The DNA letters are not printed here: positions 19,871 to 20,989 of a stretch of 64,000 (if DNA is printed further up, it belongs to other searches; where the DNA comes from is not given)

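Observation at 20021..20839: Heliorhodopsin gene with all key chromophore-pocket residues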

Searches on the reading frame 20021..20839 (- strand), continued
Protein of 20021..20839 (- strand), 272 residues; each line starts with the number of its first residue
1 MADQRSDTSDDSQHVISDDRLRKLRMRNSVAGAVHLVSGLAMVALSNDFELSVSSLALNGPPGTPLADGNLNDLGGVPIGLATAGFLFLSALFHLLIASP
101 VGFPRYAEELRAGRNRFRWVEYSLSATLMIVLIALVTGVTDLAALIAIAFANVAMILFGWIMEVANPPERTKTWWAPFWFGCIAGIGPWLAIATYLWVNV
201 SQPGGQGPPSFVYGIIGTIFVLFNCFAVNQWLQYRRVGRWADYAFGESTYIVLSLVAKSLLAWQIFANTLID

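Call 35: find_encoding_contigs(protein=P0007, flank=6000, max_places=2)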
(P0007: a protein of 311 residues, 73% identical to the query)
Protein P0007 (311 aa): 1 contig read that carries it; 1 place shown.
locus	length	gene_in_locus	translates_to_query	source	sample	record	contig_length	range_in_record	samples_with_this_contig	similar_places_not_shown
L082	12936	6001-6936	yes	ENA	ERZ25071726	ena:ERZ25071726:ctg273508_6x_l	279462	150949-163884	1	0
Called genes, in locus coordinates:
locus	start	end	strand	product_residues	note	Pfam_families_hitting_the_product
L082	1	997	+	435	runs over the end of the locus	PF02720:DUF222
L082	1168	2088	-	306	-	PF00296:Bac_luciferase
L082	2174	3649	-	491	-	PF00479:G6PD_N, PF02781:G6PD_C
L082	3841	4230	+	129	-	-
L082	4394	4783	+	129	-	PF13466:STAS_2 (weak)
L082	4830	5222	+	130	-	-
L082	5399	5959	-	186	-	-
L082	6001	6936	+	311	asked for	PF18761:Heliorhodopsin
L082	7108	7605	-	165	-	PF00210:Ferritin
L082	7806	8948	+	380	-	PF08240:ADH_N, PF00107:ADH_zinc_N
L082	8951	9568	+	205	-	-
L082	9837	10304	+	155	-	PF00293:NUDIX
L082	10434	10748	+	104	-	PF00583:Acetyltransf_1, PF13673:Acetyltransf_10, PF13508:Acetyltransf_7, PF08445:FR47 (weak)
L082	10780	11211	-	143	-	-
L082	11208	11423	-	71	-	-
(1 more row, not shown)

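Call 36: find_encoding_contigs(protein=P0008, flank=6000, max_places=2)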
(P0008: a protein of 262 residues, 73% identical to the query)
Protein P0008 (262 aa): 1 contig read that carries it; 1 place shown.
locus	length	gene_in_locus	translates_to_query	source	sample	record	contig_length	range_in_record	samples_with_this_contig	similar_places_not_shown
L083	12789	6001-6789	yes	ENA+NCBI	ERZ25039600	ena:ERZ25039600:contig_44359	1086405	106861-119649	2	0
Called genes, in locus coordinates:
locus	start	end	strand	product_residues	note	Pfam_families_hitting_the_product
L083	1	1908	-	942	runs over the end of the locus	PF04879:Molybdop_Fe4S4, PF00384:Molybdopterin, PF01568:Molydop_binding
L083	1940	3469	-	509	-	PF12797:Fer4_2 (weak), PF12837:Fer4_6 (faint), PF12838:Fer4_7 (faint), PF13187:Fer4_9 (weak), PF13247:Fer4_11, PF25160:LdpA_Fe-S-bd (weak), PF00037:Fer4 (weak), PF03916:NrfD, +2 more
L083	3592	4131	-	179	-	PF07702:UTRA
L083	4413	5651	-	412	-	PF03009:GDPD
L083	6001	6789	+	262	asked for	PF18761:Heliorhodopsin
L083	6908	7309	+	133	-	PF00011:HSP20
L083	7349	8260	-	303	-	PF13338:AbiEi_4, PF18741:MTES_1575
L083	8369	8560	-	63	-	-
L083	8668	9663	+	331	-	PF08240:ADH_N, PF00107:ADH_zinc_N (weak)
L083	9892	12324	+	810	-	PF01326:PPDK_N, PF00391:PEP-utilizers, PF02896:PEP-utilizers_C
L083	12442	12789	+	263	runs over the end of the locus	PF02482:Ribosomal_S30AE, PF16321:Ribosom_S30AE_C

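Call 40: list_cluster_members(proteins=[P0001])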
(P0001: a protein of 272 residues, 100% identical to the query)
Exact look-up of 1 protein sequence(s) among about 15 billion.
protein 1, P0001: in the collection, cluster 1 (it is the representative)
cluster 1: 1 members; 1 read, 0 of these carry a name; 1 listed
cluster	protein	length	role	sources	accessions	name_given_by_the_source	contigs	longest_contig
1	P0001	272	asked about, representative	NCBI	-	-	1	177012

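Call 47: predict_structure(alignment_id=A1)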
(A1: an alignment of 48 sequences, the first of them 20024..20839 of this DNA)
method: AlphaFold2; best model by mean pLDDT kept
length: 272 residues; sequences in the alignment: 48
mean_pLDDT: 90.2   pTM: 0.85
mean pLDDT of the five models: 90.2, 90.0, 89.0, 83.8, 83.8
residues with pLDDT >= 90: 209; 70-90: 47; 50-70: 4; < 50: 12
segments of 3 or more residues with pLDDT < 50: 1-12
pLDDT, mean of each block of 10 residues (from residue 1): 40 74 98 98 94 89 86 94 97 98 96 91 94 93 94 94 91 94 91 90 86 92 94 93 94 97 90 63
secondary structure, 60 per line:
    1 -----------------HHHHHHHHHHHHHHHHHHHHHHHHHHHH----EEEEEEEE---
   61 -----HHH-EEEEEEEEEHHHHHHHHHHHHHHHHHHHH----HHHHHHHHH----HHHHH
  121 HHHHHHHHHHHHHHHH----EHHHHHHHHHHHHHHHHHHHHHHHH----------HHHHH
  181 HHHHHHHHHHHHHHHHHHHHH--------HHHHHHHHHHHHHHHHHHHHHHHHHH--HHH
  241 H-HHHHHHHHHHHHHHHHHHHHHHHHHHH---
elements in order: H18-45 E50-57 E70-78 H79-98 H103-111 H116-136 H142-165 H176-201 H210-235 H238-241 H243-269

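Call 50: fold_search(model_id=the predicted structure, library=pdb)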
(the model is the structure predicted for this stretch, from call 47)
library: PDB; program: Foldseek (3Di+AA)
matches with E <= 10: 603; with E <= 0.001: 36
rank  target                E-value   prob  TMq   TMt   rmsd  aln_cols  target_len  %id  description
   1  6su3_A                3.7e-19  1.00  0.87  0.92   1.7       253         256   48  Crystal structure of the 48C12 heliorhodopsin in the violet form at pH 8.8 (released 2019-12-11)
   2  6su3_X                7.3e-19  1.00  0.85  0.90   1.7       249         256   48  Crystal structure of the 48C12 heliorhodopsin in the violet form at pH 8.8 (released 2019-12-11)
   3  6su4_X                7.6e-19  1.00  0.85  0.91   1.7       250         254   48  Crystal structure of the 48C12 heliorhodopsin in the blue form at pH 4.3 (released 2019-12-11)
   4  6su4_A                1.2e-18  1.00  0.86  0.92   1.7       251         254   48  Crystal structure of the 48C12 heliorhodopsin in the blue form at pH 4.3 (released 2019-12-11)
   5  6uh3_A                4.8e-18  1.00  0.85  0.93   2.1       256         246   48  Crystal structure of bacterial heliorhodopsin 48C12 (released 2019-12-04)
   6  9ljj_A                1.1e-17  1.00  0.85  0.92   1.8       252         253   48  cryo-EM structure of a nanobody bound heliorhodopsin (released 2025-02-12)
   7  6uh3_B                1.8e-17  1.00  0.84  0.93   2.2       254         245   47  Crystal structure of bacterial heliorhodopsin 48C12 (released 2019-12-04)
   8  7u55                  3.7e-17  1.00  0.81  0.90   2.6       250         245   40  Crystal structure of Thermoplasmatales archaeon heliorhodopsin at pH 4.5 (released 2022-09-07)
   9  6is6                  1.4e-16  1.00  0.82  0.88   2.4       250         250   40  Crystal structure of Thermoplasmatales archaeon heliorhodopsin (released 2019-09-25)
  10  7clj                  2.3e-16  1.00  0.81  0.88   2.5       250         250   40  Crystal structure of Thermoplasmatales archaeon heliorhodopsin E108D mutant (released 2020-09-02)
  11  9wfa                  6.5e-05  1.00  0.58  0.64   8.6       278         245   15  Cryo-EM structure of psXR (released 2026-03-18)
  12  7ytb_B                6.8e-05  1.00  0.58  0.61   6.7       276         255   16  Crystal structure of Kin4B8 (released 2023-03-15)
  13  8rso_A                6.8e-05  1.00  0.56  0.68   7.0       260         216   15  Crystal structure of marine actinobacteria clade rhodopsin (MAR) in the ground state (released 2025-04-02)
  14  7ytb_A                7.2e-05  1.00  0.54  0.58   6.6       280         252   17  Crystal structure of Kin4B8 (released 2023-03-15)
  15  6nwd                  9.1e-05  1.00  0.57  0.63   6.1       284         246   15  X-ray Crystallographic structure of Gloeobacter rhodopsin (released 2019-08-14)
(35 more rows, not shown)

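Call 51: search_protein_families(library=pfam, proteins=[L047:76-2187:-, L037:11053-13734:+, L028:10845-13814:-, L026:8309-9820:+, L017:13127-14245:-, L055:687-2297:+, L010:3853-7749:+, L014:7679-8935:+, L006:7927-8877:+, L006:9482-10870:-], max_evalue=0.00001)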
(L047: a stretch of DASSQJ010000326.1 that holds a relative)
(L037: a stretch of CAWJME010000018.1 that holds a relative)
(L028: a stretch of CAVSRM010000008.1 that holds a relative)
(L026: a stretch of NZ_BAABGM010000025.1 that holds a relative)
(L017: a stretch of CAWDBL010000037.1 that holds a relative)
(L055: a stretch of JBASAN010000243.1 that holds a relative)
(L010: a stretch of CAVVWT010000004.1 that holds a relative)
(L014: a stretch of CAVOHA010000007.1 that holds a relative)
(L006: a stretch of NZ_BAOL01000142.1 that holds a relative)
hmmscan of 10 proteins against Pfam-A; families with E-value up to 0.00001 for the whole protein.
L047:76-2187:- (703 aa): 2 families
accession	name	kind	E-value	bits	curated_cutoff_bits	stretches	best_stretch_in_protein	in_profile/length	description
PF00378.25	ECH_1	-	1.2e-48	166.1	27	1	429-697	7-249/251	Enoyl-CoA hydratase/isomerase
PF16113.10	ECH_2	-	1.1e-13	51.9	27.2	1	430-634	3-183/335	Enoyl-CoA hydratase/isomerase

L037:11053-13734:+ (893 aa): 0 families

L028:10845-13814:- (989 aa): 3 families
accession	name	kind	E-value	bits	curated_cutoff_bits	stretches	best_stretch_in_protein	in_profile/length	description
PF07992.20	Pyr_redox_2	-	3.7e-46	158.3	26.1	1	527-844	2-290/291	Pyridine nucleotide-disulphide oxidoreductase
PF02852.28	Pyr_redox_dim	-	4.4e-15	56.3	25.3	1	871-979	1-109/110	Pyridine nucleotide-disulphide oxidoreductase, dimerisation domain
PF00070.33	Pyr_redox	-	1.5e-11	45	22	1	695-754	1-61/82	Pyridine nucleotide-disulphide oxidoreductase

L026:8309-9820:+ (503 aa): 3 families
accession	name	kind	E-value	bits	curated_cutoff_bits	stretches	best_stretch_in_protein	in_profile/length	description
PF13378.12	MR_MLE_C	-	3.2e-35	122.3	29.4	1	272-464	14-205/219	Enolase C-terminal domain-like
PF18374.6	Enolase_like_N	-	3.4e-27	94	25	1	186-237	1-52/52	Enolase N-terminal domain-like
PF07476.17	MAAL_C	-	1.3e-06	28.2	27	1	340-428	121-215/249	Methylaspartate ammonia-lyase C-terminus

L017:13127-14245:- (372 aa): 3 families
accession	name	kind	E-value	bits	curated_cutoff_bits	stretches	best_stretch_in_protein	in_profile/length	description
PF13561.12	adh_short_C2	-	3.6e-58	197.4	27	1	135-369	5-236/236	Enoyl-(Acyl carrier protein) reductase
PF00106.31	adh_short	-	5.1e-53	179.9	26.6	1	128-320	2-193/195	short chain dehydrogenase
PF08659.16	KR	-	6.5e-09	36.4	22.6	1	128-281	2-154/180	KR domain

L055:687-2297:+ (536 aa): 1 family
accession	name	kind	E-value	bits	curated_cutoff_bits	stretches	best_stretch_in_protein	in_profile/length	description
PF01554.23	MatE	-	2.6e-40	138.2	24.9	2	112-270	1-159/161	MatE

L010:3853-7749:+ (1298 aa): 2 families
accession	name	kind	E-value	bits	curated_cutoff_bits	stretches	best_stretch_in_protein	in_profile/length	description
PF00171.27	Aldedh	-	3.8e-89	299.8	23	1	560-986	27-456/461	Aldehyde dehydrogenase family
PF01619.24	Pro_dh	-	3e-57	194.7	27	1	189-480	3-277/278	Proline dehydrogenase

L014:7679-8935:+ (418 aa): 1 family
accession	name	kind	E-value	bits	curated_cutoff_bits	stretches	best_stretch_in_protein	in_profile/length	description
PF02423.21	OCD_Mu_crystall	-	1.6e-107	359.6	24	1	80-386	8-312/314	Ornithine cyclodeaminase/mu-crystallin family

L006:7927-8877:+ (316 aa): 0 families

L006:9482-10870:- (462 aa): 2 families
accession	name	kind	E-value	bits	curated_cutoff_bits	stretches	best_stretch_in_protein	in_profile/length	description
PF02803.24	Thiolase_C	-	8.3e-44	148.6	27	1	340-461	2-123/123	Thiolase, C-terminal domain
PF00108.29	Thiolase_N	-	1.4e-43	149.6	26.4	1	60-280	2-234/260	Thiolase, N-terminal domain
